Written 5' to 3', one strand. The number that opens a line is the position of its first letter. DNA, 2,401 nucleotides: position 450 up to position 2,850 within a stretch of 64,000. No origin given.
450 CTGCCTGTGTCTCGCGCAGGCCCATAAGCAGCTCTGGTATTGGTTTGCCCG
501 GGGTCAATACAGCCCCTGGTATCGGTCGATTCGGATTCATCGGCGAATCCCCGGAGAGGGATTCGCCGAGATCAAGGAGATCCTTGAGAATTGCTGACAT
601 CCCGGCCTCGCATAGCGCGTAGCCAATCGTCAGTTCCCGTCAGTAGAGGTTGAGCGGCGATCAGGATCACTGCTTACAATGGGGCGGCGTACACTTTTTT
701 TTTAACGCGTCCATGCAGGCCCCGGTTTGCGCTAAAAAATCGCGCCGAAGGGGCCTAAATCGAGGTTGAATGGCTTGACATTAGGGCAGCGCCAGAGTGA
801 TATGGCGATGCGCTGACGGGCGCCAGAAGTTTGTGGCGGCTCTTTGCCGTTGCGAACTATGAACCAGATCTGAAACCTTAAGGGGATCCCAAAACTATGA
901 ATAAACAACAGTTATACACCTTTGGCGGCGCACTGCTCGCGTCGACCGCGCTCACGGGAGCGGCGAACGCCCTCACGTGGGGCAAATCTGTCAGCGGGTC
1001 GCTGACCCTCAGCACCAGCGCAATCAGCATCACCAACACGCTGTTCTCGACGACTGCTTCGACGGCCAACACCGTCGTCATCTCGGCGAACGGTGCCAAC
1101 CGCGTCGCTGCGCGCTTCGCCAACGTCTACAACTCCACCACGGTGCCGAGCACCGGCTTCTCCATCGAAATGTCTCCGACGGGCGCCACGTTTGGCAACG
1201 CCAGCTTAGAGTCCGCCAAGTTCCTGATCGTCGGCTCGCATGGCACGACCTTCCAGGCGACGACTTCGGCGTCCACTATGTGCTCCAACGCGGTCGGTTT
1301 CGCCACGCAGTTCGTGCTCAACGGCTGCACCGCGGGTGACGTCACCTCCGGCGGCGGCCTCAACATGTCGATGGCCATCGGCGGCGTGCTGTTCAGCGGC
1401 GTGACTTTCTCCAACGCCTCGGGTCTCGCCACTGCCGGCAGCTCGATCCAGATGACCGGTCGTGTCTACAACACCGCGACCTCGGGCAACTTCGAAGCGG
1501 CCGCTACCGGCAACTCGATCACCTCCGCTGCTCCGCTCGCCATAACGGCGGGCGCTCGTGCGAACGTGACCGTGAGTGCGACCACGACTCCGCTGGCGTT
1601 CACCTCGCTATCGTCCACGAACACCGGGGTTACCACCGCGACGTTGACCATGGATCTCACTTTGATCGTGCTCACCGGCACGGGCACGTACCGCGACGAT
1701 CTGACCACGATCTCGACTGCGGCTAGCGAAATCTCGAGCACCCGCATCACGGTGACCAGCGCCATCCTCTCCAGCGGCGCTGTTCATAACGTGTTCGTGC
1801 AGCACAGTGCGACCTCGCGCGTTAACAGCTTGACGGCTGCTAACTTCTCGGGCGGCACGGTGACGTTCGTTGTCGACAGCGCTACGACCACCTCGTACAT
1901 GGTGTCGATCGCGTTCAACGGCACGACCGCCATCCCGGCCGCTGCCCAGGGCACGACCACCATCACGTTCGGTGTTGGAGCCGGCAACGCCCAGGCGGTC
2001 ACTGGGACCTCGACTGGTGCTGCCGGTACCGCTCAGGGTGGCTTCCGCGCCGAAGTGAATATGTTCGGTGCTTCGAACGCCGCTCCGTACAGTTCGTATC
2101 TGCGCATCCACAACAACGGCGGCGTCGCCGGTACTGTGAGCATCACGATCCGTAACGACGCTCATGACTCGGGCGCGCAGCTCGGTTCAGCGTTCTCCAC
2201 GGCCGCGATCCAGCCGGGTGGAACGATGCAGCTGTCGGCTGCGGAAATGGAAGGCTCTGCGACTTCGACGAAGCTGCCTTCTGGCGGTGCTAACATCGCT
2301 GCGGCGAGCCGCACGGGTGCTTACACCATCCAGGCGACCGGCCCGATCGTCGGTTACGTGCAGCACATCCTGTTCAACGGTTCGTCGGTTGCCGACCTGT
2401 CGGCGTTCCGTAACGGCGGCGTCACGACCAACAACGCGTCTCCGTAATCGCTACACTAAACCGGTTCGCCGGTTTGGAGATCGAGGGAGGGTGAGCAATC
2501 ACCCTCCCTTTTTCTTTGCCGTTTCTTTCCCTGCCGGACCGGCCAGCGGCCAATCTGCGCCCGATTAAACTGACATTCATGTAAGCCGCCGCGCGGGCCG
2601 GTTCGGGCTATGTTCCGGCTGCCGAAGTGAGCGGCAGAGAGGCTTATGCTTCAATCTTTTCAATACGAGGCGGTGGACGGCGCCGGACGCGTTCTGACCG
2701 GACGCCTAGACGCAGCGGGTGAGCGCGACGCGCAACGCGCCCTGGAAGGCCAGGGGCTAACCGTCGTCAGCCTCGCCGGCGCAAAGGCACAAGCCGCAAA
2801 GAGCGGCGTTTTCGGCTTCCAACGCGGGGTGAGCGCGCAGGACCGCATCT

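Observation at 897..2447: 516-aa secreted protein of extreme Thr/Ser/Ala/Gly composition with no recognisable domain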

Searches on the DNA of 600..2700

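Call 39: search_rna_families(source=window, start=600, end=2700, threshold=evalue, max_evalue=5)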
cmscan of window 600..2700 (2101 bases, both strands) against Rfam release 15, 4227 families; matches with E-value up to 5: 3.
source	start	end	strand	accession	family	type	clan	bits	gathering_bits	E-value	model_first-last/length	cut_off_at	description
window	2474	2579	-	RF02055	STnc380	Gene; sRNA;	-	18.3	60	1.6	1-108/108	no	Enterobacterial sRNA STnc380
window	1009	1149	-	RF00305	snoZ248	Gene; snRNA; snoRNA; CD-box;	-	17.4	120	4.8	1-137/137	no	Small nucleolar RNA Z248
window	2470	2519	+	RF02056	STnc390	Gene; sRNA;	-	16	50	4.9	1-60/60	no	Salmonella sRNA STnc390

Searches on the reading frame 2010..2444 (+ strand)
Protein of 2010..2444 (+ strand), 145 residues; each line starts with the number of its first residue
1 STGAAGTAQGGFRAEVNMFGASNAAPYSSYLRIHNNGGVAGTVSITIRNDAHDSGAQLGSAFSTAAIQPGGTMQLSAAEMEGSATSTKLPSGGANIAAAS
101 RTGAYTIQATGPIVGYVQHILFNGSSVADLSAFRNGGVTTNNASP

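Call 66: predict_structure(alignment_id=A5)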
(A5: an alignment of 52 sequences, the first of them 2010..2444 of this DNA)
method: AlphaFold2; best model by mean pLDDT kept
length: 145 residues; sequences in the alignment: 52
mean_pLDDT: 87.6   pTM: 0.81
mean pLDDT of the five models: 87.6, 86.4, 86.4, 86.2, 86.1
residues with pLDDT >= 90: 106; 70-90: 13; 50-70: 17; < 50: 9
segments of 3 or more residues with pLDDT < 50: 1-3, 5-9
pLDDT, mean of each block of 10 residues (from residue 1): 46 90 94 94 96 88 98 98 98 97 95 93 92 64 54
secondary structure, 60 per line:
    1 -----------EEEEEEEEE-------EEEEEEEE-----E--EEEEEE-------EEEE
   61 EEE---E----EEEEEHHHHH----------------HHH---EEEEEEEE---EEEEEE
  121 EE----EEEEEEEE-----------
elements in order: E12-20 E28-35 E44-49 E57-63 E72-76 H77-81 E104-111 E115-122 E127-134

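Call 69: fold_search(model_id=the predicted structure, library=pdb)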
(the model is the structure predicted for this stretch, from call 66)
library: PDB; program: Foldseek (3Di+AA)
matches with E <= 10: 1201; with E <= 0.001: 0
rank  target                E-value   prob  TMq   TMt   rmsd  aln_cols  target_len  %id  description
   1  1nc7_B                5.2e-03  1.00  0.47  0.57   4.8       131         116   11  Crystal Structure of Thermotoga maritima 1070 (released 2003-07-01)
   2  1nc7_A                5.5e-03  1.00  0.46  0.56   5.1       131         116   12  Crystal Structure of Thermotoga maritima 1070 (released 2003-07-01)
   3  9vzi_B                2.2e-02  0.51  0.25  0.29  11.1       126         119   12  Cyanopodophage Pan3 Needle (released 2025-11-26)
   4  9mui_A                4.6e-02  0.63  0.30  0.33   9.5       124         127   12  C. difficile RBD1 with Ca2+ (released 2025-08-20)
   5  9jsm_F                5.2e-02  0.84  0.35  0.13   9.2       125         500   10  Clostridium perfringens iota toxin pore Ib in prepore VI state (released 2025-05-14)
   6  9jsm_G                5.2e-02  0.63  0.31  0.12   8.8       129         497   12  Clostridium perfringens iota toxin pore Ib in prepore VI state (released 2025-05-14)
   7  5mm2_B                5.5e-02  0.18  0.20  0.14  17.0       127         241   15  nora virus structure (released 2017-12-20)
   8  9jsh_C                5.8e-02  0.82  0.34  0.13   9.2       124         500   10  Clostridium perfringens iota toxin pore Ib in prepore III state (released 2025-05-14)
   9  2ii8_B                6.5e-02  0.97  0.43  0.57   5.6       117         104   12  Anabaena sensory rhodopsin transducer (released 2007-03-20)
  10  4rmb_B                7.3e-02  0.35  0.31  0.30   8.7       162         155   14  Crystal structure of keratin 4 binding domain of surface adhesin Srr-1 of S.agalactiae (released 2015-02-11)
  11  2ii8_A                8.1e-02  0.94  0.39  0.55   6.3       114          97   10  Anabaena sensory rhodopsin transducer (released 2007-03-20)
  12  3osv_C                8.6e-02  0.82  0.36  0.39  12.6       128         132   12  The crytsal structure of FLGD from P. Aeruginosa (released 2011-05-04)
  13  9jsk_E                9.1e-02  0.80  0.35  0.13   7.9       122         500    8  Clostridium perfringens iota toxin pore Ib in prepore IV state (released 2025-05-14)
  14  8yrm_A                9.1e-02  0.69  0.34  0.12   8.8       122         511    8  Iota toxin Ib pore serine-clamp mutant (released 2025-03-26)
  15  9jsk_F                9.1e-02  0.57  0.32  0.12   9.2       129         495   10  Clostridium perfringens iota toxin pore Ib in prepore IV state (released 2025-05-14)
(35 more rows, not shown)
